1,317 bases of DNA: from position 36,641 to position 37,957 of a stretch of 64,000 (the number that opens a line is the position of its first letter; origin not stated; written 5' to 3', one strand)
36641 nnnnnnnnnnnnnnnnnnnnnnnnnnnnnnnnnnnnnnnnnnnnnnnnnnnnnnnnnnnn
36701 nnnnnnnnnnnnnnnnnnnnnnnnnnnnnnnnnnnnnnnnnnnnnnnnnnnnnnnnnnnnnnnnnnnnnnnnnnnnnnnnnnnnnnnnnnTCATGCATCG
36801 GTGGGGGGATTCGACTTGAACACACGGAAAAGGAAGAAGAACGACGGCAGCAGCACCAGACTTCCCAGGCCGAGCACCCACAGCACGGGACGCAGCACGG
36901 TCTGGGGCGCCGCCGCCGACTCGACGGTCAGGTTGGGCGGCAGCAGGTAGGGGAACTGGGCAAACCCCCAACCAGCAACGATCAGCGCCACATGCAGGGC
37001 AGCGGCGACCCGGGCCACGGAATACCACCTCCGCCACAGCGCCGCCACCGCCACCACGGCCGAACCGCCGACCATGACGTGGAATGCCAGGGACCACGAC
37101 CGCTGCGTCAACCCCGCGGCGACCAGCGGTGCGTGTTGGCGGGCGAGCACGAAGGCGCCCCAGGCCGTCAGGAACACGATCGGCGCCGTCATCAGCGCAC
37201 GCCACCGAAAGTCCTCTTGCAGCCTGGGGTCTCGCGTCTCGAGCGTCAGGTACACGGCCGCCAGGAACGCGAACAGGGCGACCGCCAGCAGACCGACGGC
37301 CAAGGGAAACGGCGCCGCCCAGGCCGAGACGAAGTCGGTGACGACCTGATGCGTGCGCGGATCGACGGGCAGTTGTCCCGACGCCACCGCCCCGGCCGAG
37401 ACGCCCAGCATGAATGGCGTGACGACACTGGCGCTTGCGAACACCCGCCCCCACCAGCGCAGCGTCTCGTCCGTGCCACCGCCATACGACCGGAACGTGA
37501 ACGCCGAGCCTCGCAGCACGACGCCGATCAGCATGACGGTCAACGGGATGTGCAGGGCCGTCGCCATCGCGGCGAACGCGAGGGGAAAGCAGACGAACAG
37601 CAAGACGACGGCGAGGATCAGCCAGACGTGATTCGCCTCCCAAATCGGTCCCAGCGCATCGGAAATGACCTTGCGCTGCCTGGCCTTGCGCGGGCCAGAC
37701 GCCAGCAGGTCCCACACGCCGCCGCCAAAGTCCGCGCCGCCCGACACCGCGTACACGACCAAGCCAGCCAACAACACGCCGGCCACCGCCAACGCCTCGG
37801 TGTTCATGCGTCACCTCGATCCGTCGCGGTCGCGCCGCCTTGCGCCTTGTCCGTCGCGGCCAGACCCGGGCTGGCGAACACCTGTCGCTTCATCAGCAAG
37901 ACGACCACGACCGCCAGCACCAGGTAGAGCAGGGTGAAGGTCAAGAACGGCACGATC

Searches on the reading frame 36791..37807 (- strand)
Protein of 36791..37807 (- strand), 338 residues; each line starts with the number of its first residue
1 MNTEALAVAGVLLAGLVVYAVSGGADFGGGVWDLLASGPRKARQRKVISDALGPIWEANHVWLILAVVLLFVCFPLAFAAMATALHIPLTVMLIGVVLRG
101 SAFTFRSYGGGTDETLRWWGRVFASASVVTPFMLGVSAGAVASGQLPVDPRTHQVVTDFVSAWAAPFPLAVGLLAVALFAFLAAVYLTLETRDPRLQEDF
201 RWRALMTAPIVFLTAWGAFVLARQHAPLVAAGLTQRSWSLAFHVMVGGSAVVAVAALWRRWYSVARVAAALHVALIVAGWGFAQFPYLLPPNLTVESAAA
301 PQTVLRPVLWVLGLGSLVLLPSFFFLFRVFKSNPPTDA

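Call 8: search_protein_families(library=pfam, proteins=[window:36791-37807:-], max_evalue=0.001)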
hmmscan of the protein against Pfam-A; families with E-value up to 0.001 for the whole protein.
window:36791-37807:- (338 aa): 1 family
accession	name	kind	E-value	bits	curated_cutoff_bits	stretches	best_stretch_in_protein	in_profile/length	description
PF02322.20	Cyt_bd_oxida_II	-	1.7e-69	234.9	35.6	1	8-330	5-302/302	Cytochrome bd terminal oxidase subunit II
